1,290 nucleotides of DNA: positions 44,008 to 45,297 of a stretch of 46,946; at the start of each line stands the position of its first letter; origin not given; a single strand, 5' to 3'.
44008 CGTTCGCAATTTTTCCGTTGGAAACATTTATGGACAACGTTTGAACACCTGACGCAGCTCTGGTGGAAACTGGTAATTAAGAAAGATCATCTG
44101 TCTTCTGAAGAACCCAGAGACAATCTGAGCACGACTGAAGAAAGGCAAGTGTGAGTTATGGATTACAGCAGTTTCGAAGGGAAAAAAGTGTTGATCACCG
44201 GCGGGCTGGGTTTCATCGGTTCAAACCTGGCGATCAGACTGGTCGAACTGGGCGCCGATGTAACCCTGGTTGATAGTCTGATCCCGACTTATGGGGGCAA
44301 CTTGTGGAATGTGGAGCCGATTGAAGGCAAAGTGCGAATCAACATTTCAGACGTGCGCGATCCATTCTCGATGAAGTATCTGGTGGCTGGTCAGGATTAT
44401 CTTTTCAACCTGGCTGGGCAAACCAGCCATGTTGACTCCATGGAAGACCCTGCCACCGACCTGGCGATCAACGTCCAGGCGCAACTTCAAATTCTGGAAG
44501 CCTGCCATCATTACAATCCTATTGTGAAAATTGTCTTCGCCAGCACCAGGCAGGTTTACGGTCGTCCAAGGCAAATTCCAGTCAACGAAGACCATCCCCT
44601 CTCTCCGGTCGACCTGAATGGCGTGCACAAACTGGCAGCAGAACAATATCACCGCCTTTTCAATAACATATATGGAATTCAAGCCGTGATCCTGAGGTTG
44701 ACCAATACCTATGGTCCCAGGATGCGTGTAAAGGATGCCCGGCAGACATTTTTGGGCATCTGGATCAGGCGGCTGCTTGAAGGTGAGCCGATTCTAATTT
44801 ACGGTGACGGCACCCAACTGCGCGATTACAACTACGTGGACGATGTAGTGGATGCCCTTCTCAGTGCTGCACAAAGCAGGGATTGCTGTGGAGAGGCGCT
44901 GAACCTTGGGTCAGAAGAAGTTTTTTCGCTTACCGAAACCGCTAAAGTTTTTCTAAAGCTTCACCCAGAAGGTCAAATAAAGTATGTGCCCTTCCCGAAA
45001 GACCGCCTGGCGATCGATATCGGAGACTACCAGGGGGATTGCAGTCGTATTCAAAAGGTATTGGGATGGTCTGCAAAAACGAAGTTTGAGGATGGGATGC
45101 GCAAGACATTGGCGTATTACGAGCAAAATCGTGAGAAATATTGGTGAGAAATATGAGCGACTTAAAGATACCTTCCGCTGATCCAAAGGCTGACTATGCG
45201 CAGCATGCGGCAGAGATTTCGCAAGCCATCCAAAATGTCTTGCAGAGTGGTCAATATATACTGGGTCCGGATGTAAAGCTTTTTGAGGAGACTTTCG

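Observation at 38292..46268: Arn-like / GtrA-GtrB-type lipid-carrier aminosugar glycosylation cluster with three GT-C membrane proteins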

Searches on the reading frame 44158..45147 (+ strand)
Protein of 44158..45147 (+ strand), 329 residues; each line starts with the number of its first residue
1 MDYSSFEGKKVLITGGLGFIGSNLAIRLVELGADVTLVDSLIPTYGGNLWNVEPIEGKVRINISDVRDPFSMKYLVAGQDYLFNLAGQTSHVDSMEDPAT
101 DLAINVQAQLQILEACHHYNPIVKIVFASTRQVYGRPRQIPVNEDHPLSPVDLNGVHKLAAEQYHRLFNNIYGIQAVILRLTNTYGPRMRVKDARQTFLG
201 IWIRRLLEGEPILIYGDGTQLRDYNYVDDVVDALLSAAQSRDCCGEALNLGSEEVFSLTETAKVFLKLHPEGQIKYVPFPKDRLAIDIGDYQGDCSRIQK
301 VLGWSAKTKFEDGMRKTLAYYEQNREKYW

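Call 3: search_protein_families(library=pfam, proteins=[window:44158-45147:+], max_evalue=0.01)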
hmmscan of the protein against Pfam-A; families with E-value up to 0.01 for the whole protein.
window:44158-45147:+ (329 aa): 7 families
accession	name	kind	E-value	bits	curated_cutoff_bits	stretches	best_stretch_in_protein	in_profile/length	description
PF01370.27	Epimerase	-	2.7e-51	174.7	20.9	1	11-251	1-240/240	NAD dependent epimerase/dehydratase family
PF16363.11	GDP_Man_Dehyd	-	5.6e-46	158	27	1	12-317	1-332/332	GDP-mannose 4,6 dehydratase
PF04321.23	RmlD_sub_bind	-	4.4e-13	49.4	27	1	10-271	2-233/287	RmlD substrate binding domain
PF01073.25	3Beta_HSD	-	8.5e-13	48.4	22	1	12-239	1-230/280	3-beta hydroxysteroid dehydrogenase/isomerase family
PF02719.21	Polysacc_synt_2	-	7.6e-05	22.5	20.2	1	11-131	1-129/293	Polysaccharide biosynthesis protein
PF07993.18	NAD_binding_4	-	0.0028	17.3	20.1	0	72-145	82-151/258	Male sterility protein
PF00106.31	adh_short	-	0.0041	17.1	26.6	1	9-88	1-87/195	short chain dehydrogenase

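Call 4: search_protein_families(library=ncbifam, proteins=[window:44158-45147:+], max_evalue=0.01)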
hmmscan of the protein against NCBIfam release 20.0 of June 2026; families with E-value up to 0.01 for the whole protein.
window:44158-45147:+ (329 aa): 37 families (the best 25 are shown)
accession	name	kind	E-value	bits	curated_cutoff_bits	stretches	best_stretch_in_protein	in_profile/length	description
TIGR01181.1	dTDP_gluc_dehyt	equivalog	4.3e-46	157.5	365.1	1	10-326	1-316/321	dTDP-glucose 4,6-dehydratase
TIGR04180.1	EDH_00030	hypoth_equivalog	2.6e-40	138.3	475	1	11-269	1-256/297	NAD-dependent 4,6-dehydratase LegB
TIGR01179.1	galE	equivalog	4.9e-36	124.2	262.3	1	10-326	1-330/332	UDP-glucose 4-epimerase GalE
NF007582.0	PRK10217.1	equivalog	9.6e-29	100.6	698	1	9-325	2-335/355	dTDP-glucose 4,6-dehydratase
NF011728.1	PRK15181.1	equivalog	2.4e-27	95.9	760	1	8-323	15-339/348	Vi polysaccharide biosynthesis UDP-N-acetylglucosaminuronic acid C-4 epimerase TviC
NF007490.0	PRK10084.1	subfamily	1.4e-24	86.7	649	1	10-326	2-339/361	dTDP-glucose 4,6-dehydratase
TIGR02197.1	heptose_epim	equivalog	5.5e-24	84.9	274.6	1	11-322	1-314/316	ADP-glyceromanno-heptose 6-epimerase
NF007956.0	PRK10675.1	subfamily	5.6e-18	65.2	394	1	10-164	2-159/338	UDP-glucose 4-epimerase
TIGR02622.1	CDP_4_6_dhtase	equivalog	3.9e-16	59.1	278.45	1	6-162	2-162/352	CDP-glucose 4,6-dehydratase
NF008360.0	PRK11150.1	equivalog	4.3e-16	59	452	1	11-282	2-267/310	ADP-glyceromanno-heptose 6-epimerase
NF043036.1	ErythonDh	equivalog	9e-15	54.7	325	1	10-163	2-158/321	D-erythronate dehydrogenase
NF008872.0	PRK11908.1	equivalog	2.4e-14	53.2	294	1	9-324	2-338/349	bifunctional UDP-4-keto-pentose/UDP-xylose synthase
TIGR03466.1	HpnA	hypoth_equivalog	8.1e-14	51.2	367.65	1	10-255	2-233/327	hopanoid-associated sugar epimerase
NF047922.1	GDPFucSynFcl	equivalog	4.3e-12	46.1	500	1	98-327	74-307/308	GDP-L-fucose synthase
TIGR01214.1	rmlD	equivalog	6.3e-11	41.9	224.05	1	10-263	1-220/285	dTDP-4-dehydrorhamnose reductase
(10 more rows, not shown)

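Call 25: search_solved_structures(query=window:44158-45147:+, max_evalue=1e-10)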
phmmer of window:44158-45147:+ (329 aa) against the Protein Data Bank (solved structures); distinct sequences matched with E-value up to 1e-10: 88 (the best 60 are shown).
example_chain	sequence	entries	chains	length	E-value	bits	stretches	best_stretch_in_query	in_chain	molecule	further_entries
4zrm_A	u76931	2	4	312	9.3e-38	133.4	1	10-324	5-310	UDP-glucose 4-epimerase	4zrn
6pmh_A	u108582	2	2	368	4.4e-35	124.6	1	3-326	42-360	UDP-glucose 4-epimerase related protein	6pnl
6dnt_A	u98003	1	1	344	4.4e-34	121.4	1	5-322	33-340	NAD-dependent epimerase/dehydratase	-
6wjb_A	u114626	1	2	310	3.7e-33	118.3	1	8-260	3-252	NAD-dependent epimerase/dehydratase family protein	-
4lk3_A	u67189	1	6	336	4.7e-33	118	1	8-325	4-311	UDP-glucuronic acid decarboxylase 1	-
2b69_A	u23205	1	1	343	4.7e-33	118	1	7-325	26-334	UDP-glucuronate decarboxylase 1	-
4gll_A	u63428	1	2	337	5.8e-33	117.7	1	8-325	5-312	UDP-glucuronic acid decarboxylase 1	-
7ys8_A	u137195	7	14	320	6.5e-33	117.5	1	10-323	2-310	UDP-glucose 4-epimerase | UDP-glucose 4-epimerase along with EC 5.1.3.2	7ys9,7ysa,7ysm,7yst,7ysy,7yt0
6wj9_A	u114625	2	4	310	6.9e-33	117.4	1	8-260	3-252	NAD-dependent epimerase/dehydratase family protein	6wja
4m55_A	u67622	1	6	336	7.9e-33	117.2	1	8-325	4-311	UDP-glucuronic acid decarboxylase 1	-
9rl0_E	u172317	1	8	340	1.2e-31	113.4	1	10-321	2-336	CDP-tyvelose 2-epimerase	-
2hun_A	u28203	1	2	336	6.9e-31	110.9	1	9-325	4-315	336aa long hypothetical dTDP-glucose 4,6-dehydratase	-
6bi4_A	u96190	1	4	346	3.1e-29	105.4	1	8-329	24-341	dTDP-glucose 4,6-dehydratase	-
6kv9_A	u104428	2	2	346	5.5e-29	104.6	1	10-318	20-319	MoeE5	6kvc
8shh_A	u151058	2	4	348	1.2e-28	103.5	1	10-326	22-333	dTDP-glucose 4,6-dehydratase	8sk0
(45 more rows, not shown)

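Call 33: search_solved_structures(query=window:44158-45147:+, max_evalue=1e-28, show_alignments=5)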
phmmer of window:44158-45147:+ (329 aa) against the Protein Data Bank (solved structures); distinct sequences matched with E-value up to 1e-28: 14.
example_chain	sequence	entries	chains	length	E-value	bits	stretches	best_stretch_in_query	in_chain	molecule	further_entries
4zrm_A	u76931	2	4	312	9.3e-38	133.4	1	10-324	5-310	UDP-glucose 4-epimerase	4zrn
6pmh_A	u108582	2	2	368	4.4e-35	124.6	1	3-326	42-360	UDP-glucose 4-epimerase related protein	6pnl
6dnt_A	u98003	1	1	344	4.4e-34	121.4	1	5-322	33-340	NAD-dependent epimerase/dehydratase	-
6wjb_A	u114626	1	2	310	3.7e-33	118.3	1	8-260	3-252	NAD-dependent epimerase/dehydratase family protein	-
4lk3_A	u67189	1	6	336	4.7e-33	118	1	8-325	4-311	UDP-glucuronic acid decarboxylase 1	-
2b69_A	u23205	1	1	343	4.7e-33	118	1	7-325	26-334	UDP-glucuronate decarboxylase 1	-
4gll_A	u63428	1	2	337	5.8e-33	117.7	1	8-325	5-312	UDP-glucuronic acid decarboxylase 1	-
7ys8_A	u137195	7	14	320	6.5e-33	117.5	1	10-323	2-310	UDP-glucose 4-epimerase | UDP-glucose 4-epimerase along with EC 5.1.3.2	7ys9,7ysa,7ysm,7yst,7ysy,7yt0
6wj9_A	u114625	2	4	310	6.9e-33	117.4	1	8-260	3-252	NAD-dependent epimerase/dehydratase family protein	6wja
4m55_A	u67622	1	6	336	7.9e-33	117.2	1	8-325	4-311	UDP-glucuronic acid decarboxylase 1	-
9rl0_E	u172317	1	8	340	1.2e-31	113.4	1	10-321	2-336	CDP-tyvelose 2-epimerase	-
2hun_A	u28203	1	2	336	6.9e-31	110.9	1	9-325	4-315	336aa long hypothetical dTDP-glucose 4,6-dehydratase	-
6bi4_A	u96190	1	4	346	3.1e-29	105.4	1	8-329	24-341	dTDP-glucose 4,6-dehydratase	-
6kv9_A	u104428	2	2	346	5.5e-29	104.6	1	10-318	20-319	MoeE5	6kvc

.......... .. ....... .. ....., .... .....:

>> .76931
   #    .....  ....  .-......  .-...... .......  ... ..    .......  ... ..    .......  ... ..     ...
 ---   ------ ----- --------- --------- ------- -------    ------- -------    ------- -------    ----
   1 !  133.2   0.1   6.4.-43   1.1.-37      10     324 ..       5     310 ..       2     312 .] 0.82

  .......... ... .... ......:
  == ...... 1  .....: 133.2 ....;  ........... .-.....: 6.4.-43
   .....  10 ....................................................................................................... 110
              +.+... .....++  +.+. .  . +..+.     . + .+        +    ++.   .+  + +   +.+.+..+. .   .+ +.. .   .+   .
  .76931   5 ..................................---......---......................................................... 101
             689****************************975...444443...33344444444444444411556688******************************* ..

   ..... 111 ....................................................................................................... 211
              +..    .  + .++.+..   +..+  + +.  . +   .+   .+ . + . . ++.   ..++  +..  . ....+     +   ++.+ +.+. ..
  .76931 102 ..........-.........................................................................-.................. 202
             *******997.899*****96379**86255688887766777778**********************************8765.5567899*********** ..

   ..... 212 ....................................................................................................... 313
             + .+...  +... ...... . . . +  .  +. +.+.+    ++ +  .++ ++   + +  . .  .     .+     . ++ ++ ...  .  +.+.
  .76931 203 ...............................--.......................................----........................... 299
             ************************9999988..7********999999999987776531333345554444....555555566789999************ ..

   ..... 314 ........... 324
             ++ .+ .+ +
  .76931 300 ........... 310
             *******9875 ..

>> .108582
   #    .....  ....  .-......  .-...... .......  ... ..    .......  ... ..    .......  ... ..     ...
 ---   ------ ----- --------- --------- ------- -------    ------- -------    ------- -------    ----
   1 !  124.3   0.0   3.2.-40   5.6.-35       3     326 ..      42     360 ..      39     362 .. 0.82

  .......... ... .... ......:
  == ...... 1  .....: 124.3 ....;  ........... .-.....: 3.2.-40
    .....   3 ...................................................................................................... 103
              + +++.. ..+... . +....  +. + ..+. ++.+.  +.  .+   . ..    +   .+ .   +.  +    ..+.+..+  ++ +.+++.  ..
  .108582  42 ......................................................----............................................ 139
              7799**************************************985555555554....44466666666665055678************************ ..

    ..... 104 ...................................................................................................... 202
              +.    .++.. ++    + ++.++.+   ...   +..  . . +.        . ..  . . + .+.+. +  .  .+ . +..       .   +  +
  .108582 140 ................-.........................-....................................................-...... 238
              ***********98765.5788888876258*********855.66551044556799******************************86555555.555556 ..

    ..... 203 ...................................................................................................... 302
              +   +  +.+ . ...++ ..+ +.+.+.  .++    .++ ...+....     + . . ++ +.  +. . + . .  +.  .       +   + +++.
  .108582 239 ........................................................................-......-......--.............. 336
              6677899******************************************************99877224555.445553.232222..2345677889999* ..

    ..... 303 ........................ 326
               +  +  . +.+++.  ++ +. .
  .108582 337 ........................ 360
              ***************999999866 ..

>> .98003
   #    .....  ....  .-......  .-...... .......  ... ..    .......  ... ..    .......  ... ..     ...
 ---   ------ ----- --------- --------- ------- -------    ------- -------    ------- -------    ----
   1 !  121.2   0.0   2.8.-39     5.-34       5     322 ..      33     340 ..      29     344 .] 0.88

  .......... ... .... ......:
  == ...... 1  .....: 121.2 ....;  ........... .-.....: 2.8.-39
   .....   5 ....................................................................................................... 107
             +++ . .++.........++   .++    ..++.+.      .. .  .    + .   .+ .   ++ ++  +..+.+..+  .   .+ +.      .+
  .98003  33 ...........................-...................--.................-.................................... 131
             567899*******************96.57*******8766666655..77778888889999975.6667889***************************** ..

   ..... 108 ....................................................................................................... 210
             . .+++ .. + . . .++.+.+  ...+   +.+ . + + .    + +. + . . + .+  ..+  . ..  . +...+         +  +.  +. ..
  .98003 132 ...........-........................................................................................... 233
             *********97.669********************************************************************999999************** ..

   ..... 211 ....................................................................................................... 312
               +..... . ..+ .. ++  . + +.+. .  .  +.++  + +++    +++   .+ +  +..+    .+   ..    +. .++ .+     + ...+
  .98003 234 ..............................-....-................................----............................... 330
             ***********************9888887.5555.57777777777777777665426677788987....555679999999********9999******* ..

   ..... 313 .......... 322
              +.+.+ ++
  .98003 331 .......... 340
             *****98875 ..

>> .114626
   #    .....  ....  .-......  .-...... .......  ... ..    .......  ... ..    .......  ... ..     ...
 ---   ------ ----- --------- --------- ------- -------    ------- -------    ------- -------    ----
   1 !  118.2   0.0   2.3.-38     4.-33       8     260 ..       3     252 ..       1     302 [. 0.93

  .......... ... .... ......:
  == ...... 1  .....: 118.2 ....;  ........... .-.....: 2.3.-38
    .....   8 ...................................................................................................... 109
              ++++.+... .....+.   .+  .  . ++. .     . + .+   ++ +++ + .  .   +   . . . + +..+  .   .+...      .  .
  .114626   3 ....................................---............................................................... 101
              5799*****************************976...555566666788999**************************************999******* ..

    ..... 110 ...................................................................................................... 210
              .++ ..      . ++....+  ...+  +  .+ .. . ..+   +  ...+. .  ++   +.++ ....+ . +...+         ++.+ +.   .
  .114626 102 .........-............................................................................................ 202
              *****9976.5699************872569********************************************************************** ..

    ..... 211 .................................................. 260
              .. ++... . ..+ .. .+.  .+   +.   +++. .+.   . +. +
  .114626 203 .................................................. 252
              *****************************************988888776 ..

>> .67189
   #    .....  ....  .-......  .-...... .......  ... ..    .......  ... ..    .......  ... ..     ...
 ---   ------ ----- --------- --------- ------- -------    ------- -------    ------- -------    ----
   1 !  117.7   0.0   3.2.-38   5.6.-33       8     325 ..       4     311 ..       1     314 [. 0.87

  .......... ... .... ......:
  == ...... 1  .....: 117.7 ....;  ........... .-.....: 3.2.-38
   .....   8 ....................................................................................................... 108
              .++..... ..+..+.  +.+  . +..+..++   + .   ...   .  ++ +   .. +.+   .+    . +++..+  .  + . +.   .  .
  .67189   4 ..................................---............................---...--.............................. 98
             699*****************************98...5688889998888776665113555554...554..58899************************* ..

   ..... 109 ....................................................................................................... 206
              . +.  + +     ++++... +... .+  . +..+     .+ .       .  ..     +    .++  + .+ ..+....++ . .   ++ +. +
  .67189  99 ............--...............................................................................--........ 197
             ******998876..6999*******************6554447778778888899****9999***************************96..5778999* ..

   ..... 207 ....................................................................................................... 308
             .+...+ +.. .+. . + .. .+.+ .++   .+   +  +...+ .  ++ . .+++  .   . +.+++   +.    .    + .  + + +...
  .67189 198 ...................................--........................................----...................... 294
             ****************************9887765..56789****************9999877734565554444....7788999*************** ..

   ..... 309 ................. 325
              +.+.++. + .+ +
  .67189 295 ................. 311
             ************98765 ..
